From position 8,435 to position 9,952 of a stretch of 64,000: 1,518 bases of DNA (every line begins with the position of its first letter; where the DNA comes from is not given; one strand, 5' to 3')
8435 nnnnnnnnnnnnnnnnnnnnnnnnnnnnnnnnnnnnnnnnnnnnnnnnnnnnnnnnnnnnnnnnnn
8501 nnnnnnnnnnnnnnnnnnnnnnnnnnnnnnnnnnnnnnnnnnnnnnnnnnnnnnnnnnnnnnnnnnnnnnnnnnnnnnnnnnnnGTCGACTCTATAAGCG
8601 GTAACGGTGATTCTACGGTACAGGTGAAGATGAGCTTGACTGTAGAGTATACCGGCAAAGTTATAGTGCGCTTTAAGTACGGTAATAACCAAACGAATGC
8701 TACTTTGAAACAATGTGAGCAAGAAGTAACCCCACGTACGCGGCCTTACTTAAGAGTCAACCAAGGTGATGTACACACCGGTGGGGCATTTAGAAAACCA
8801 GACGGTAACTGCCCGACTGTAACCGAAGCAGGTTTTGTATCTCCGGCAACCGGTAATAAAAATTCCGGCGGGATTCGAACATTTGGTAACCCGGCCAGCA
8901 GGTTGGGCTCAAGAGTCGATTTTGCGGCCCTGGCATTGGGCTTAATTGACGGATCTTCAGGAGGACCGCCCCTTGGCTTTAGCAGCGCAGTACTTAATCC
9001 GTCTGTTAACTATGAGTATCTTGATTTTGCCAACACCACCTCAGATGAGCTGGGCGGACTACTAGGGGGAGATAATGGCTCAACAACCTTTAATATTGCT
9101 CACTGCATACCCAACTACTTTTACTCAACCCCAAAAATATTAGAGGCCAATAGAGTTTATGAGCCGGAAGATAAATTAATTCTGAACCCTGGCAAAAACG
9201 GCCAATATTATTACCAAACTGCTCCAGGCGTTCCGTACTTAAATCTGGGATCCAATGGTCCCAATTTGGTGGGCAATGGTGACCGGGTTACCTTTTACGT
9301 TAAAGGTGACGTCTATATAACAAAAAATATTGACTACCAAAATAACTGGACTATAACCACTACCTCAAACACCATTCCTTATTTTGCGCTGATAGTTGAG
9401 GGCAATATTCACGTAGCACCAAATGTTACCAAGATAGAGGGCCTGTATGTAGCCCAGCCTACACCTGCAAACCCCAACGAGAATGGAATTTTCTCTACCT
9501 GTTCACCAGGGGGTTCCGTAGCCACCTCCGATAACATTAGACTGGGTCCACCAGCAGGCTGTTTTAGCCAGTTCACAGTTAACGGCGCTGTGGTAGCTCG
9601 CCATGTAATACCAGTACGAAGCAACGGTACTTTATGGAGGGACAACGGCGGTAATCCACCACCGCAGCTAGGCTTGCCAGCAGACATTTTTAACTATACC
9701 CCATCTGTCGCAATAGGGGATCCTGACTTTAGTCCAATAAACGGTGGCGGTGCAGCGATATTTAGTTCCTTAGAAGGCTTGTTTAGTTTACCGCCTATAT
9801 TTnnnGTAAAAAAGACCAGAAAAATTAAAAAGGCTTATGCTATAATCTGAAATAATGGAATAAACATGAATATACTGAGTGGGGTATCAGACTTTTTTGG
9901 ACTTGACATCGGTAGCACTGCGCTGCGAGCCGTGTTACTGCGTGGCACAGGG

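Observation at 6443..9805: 1120-aa secreted orphan protein translationally coupled into the type IV pilus locus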

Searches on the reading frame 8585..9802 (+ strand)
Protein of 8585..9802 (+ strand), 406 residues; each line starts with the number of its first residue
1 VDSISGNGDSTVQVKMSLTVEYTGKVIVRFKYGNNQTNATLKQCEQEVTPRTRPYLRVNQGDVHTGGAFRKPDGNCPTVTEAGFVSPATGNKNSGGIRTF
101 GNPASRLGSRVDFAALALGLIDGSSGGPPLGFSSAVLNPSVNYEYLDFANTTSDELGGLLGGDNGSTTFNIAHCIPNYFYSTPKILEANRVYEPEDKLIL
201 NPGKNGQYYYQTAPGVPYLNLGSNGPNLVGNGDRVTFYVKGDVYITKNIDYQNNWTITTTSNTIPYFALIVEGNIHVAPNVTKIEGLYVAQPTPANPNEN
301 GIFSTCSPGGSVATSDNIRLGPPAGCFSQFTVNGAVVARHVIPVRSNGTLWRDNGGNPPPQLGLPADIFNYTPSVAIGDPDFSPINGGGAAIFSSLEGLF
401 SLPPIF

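Call 38: predict_structure(alignment_id=A2)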
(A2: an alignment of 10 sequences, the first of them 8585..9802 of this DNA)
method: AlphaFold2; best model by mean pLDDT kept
length: 406 residues; sequences in the alignment: 10
mean_pLDDT: 44.4   pTM: 0.51
mean pLDDT of the five models: 44.4, 43.0, 43.0, 42.6, 41.3
residues with pLDDT >= 90: 0; 70-90: 46; 50-70: 91; < 50: 269
segments of 3 or more residues with pLDDT < 50: 1-177, 185-196, 202-206, 222-224, 315-323, 346-364, 371-406
pLDDT, mean of each block of 10 residues (from residue 1): 27 30 38 37 36 36 36 31 27 36 34 28 30 26 25 29 30 43 42 45 49 53 55 69 80 56 67 79 76 64 69 50 58 64 49 33 50 31 32 33 29
secondary structure, 60 per line:
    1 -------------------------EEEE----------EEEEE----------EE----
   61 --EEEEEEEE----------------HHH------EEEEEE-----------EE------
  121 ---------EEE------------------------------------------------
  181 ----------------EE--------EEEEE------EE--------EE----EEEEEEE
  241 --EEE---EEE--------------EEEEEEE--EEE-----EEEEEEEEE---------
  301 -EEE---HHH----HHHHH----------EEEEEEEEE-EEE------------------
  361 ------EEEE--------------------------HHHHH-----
elements in order: E26-29 E40-44 E63-70 E96-101 E130-132 E207-211 E234-240 E243-245 E249-251 E266-272 E275-277 E283-291 E302-304 H315-319 E330-338 E340-342 E367-370 H397-401

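Call 48: search_solved_structures(query=A4, max_evalue=10, show_alignments=3)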
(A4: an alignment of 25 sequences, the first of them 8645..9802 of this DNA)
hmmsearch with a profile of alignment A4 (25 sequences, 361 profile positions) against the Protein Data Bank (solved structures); distinct sequences matched with E-value up to 10: 0.

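Call 49: search_protein_families(library=pfam, alignment_id=A4, max_evalue=10)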
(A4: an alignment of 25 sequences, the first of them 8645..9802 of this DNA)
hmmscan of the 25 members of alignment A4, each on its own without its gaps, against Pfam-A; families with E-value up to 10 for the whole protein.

A. member 1, window:8645-9802:+ (386 aa): 0 families

B. families by the number of members that match (of 25 scanned): 8 families
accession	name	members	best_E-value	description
PF23981.1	DUF7305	6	0.0087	Domain of unknown function (DUF7305)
PF05594.20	Fil_haemagg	1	0.0023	Haemagglutinin repeat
PF03423.18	CBM_25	1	0.015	Carbohydrate binding domain (family 25)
PF17720.7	RLIG1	1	0.036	RNA ligase 1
PF25455.1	Beta-barrel_CAF17_C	1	0.3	CAF17, C-terminal beta-barrel domain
PF01356.24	A_amylase_inhib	1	0.61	Alpha amylase inhibitor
PF22038.1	PRC2_EED_ins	1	2.2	Polycomb protein EED insertion domain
PF04626.18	DEC-1_C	1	3.3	Dec-1 protein, C terminal region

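Call 58: find_homologous_proteins(query=A4, max_evalue=0.00001)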
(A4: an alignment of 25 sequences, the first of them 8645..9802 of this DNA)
Query A4 (25 sequences) (386 aa, profile of the alignment): 19 proteins with E <= 0.00001 among 8000 candidates.
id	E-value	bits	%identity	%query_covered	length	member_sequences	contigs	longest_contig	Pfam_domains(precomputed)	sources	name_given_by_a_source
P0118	6.6e-118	412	32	92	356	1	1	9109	-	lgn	-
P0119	7.8e-117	408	38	92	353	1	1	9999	-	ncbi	-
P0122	1.8e-114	401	33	92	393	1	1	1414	-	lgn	-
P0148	1.8e-112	394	28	92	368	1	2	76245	-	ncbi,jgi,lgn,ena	-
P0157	8.4e-101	356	29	92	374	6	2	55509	-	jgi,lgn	jgi:hypothetical protein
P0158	3.1e-99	351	31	92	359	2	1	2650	-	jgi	-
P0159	2.9e-98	347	31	92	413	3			-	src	-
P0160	7.6e-95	336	31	92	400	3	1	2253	-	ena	-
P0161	1.1e-93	332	36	92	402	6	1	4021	-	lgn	-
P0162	3.9e-88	314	36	94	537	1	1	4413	-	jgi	jgi:hypothetical protein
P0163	2.6e-79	285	30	89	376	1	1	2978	-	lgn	-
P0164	4.1e-62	228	29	92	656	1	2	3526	-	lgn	-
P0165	4.0e-61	225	31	99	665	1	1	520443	-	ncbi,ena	-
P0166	1.2e-56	210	31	92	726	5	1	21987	-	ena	-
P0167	2.6e-55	206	37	45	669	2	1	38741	-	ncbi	-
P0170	1.5e-41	161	29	97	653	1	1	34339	-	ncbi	-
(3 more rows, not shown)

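Call 61: find_encoding_contigs(protein=P0157, flank=10000, max_places=1)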
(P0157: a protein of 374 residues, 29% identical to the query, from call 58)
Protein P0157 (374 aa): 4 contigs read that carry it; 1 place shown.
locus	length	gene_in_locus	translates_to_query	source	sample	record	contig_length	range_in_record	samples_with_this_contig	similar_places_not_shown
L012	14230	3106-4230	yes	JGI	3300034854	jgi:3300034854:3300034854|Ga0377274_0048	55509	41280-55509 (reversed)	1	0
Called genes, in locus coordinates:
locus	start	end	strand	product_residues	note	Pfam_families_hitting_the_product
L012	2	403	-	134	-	?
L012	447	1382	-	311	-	-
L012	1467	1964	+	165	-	-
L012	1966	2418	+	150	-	-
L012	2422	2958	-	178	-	PF07963:N_methyl (weak)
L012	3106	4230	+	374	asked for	-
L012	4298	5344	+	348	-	PF11104:PilM_2, PF14450:FtsA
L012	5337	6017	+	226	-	PF05137:PilN (weak)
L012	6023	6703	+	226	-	-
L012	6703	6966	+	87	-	-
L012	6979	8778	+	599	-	PF05157:MshEN, PF00437:T2SSE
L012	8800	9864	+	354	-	PF00437:T2SSE, PF13191:AAA_16 (weak)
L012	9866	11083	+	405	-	PF28597:T2SSF_N, PF00482:T2SSF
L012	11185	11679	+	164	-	-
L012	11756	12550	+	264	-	PF06750:A24_N_bact, PF01478:Peptidase_A24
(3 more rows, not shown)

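Call 62: find_encoding_contigs(protein=P0165, flank=10000, max_places=1)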
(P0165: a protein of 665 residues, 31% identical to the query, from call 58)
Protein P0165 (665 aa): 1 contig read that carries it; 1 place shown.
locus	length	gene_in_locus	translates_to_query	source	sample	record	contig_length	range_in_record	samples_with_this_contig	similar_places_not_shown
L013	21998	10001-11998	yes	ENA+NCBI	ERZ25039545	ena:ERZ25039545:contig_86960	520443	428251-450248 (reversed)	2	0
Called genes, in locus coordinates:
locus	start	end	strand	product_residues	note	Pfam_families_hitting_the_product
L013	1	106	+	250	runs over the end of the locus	PF01479:S4, PF01728:FtsJ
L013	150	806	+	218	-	PF00156:Pribosyltran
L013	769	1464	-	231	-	PF00027:cNMP_binding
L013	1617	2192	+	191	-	PF14470:bPH_3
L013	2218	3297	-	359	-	PF01926:MMR_HSR1, PF02421:FeoB_N, PF06071:YchF-GTPase_C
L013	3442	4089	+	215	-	-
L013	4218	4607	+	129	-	-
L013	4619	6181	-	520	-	-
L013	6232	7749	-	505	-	-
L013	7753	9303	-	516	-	PF14415:DUF4424 (faint)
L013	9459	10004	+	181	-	-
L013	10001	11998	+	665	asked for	-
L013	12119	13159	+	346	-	PF25216:Volactin (faint), PF11104:PilM_2, PF14450:FtsA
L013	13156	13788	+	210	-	-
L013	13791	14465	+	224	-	PF04350:PilO (faint)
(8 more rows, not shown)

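Call 67: fold_search(model_id=the predicted structure, library=pdb)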
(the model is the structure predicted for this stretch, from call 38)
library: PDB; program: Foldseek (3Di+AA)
matches with E <= 10: 12; with E <= 0.001: 0
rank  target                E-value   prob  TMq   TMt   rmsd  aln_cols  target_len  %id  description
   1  9ny6_C                7.3e-01  0.02  0.09  0.11  23.0       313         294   10  Pseudomonas phage Pa223 capsid spike (released 2025-08-06)
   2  5uyt_B                9.1e-01  0.35  0.20  0.19   7.0       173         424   14  Crystal structure of ice binding protein from an Antarctic bacterium Flavobacteriaceae (released 2017-10-25)
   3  6riq_A                1.4e+00  0.06  0.09  0.29  10.1       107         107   17  MinCD filament from Pseudomonas aeruginosa (released 2019-06-19)
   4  5uyt_A                3.7e+00  0.10  0.15  0.14   6.9       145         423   12  Crystal structure of ice binding protein from an Antarctic bacterium Flavobacteriaceae (released 2017-10-25)
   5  3nz2_B                3.7e+00  0.01  0.09  0.15  13.5       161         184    9  Crystal Structure of Hexapeptide-Repeat containing-Acetyltransferase VCA0836 Complexed with Acetyl Co Enzyme A from Vi (released 2010-08-04)
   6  4m9c_E                4.7e+00  0.01  0.07  0.10  10.7        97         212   11  WeeI from Acinetobacter baumannii AYE (released 2013-10-02)
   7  6eio                  5.2e+00  0.06  0.16  0.27   8.4       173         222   10  Crystal structure of an ice binding protein from an Antarctic Biological Consortium (released 2018-03-28)
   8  1hf2_A                5.5e+00  0.06  0.08  0.17   7.1        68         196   18  Crystal structure of the bacterial cell-division inhibitor MinC from T. maritima (released 2001-05-30)
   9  5kep_A                5.5e+00  0.00  0.06  0.05  13.9        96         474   14  High resolution cryo-EM maps of Human Papillomavirus 16 reveal L2 location and heparin-induced conformational changes (released 2017-01-25)
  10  6z1p_Ay               6.9e+00  0.01  0.05  0.09  15.6       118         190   13  Structure of the mitochondrial ribosome from Tetrahymena thermophila (released 2020-06-24)
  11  3fsb_A                7.7e+00  0.00  0.08  0.10  14.5       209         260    9  Crystal structure of QdtC, the dTDP-3-amino-3,6-dideoxy-D-glucose N-acetyl transferase from Thermoanaerobacterium ther (released 2009-02-17)
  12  6bt3_K                7.7e+00  0.00  0.05  0.04  17.4       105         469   12  High-Resolution Structure Analysis of Antibody V5 Conformational Epitope on Human Papillomavirus 16 (released 2018-01-17)

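Call 69: find_encoding_contigs(protein=P0167, flank=10000, max_places=1)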
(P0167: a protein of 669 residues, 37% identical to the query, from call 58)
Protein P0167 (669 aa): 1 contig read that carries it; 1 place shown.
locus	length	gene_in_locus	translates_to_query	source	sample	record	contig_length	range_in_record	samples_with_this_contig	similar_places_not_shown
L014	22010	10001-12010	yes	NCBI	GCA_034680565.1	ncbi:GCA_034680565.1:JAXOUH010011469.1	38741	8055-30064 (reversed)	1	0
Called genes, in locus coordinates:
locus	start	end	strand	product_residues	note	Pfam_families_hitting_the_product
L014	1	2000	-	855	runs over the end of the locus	PF24299:DUF7483, PF24060:DUF7361 (faint), PF24299:DUF7483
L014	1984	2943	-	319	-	PF13354:Beta-lactamase2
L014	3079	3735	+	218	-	PF00156:Pribosyltran (weak)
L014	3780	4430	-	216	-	PF00027:cNMP_binding, PF13545:HTH_Crp_2, PF00325:Crp (faint)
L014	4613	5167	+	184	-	PF14470:bPH_3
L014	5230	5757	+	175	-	-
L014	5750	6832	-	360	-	PF01926:MMR_HSR1, PF02421:FeoB_N, PF06071:YchF-GTPase_C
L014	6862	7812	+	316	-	-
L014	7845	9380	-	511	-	PF00117:GATase, PF07722:Peptidase_C26 (weak), PF02540:NAD_synthase (weak), PF00958:GMP_synt_C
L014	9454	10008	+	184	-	-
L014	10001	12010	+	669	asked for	-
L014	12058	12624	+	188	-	PF13176:TPR_7 (faint), PF13424:TPR_12 (faint), PF07719:TPR_2 (faint), PF13181:TPR_8 (faint), PF13432:TPR_16 (faint), PF00515:TPR_1 (faint)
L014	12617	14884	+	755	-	-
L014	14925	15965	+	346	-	PF11104:PilM_2, PF14450:FtsA, PF25216:Volactin (weak)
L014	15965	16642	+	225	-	-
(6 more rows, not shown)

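Call 70: find_encoding_contigs(protein=P0170, flank=10000, max_places=1)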
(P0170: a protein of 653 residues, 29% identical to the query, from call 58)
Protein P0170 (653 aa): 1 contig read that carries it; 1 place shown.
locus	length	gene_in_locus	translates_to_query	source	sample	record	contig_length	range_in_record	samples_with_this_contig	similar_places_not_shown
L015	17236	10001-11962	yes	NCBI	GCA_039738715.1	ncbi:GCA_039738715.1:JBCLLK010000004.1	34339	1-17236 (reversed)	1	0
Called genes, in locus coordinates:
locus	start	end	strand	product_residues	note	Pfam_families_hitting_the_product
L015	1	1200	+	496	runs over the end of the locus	PF06414:Zeta_toxin, PF13671:AAA_33 (weak)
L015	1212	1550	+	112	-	-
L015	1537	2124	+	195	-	PF13328:HD_4, PF01966:HD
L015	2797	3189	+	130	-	PF01850:PIN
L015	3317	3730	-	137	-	PF01850:PIN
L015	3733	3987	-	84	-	-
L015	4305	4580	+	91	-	-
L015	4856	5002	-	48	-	-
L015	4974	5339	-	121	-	-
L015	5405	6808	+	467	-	-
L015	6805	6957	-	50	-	-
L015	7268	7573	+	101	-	-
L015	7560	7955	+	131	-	PF01850:PIN, PF13470:PIN_3 (weak)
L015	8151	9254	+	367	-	PF04616:Glyco_hydro_43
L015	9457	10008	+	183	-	-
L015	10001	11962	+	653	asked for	-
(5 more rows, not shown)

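Call 76: search_protein_families(library=ncbifam, alignment_id=A4, max_evalue=10)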
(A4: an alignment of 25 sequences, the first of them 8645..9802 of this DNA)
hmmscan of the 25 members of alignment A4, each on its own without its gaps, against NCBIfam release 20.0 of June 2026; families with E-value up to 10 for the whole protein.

A. member 1, window:8645-9802:+ (386 aa): 0 families

B. families by the number of members that match (of 25 scanned): 3 families
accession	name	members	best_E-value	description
NF011685.0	PRK15105.1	1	0.014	peptidoglycan glycosyltransferase FtsI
TIGR03432.1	yjhG_yagF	1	0.029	YjhG/YagF family D-xylonate dehydratase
NF033849.1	ser_rich_anae_1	1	5.7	serine-rich protein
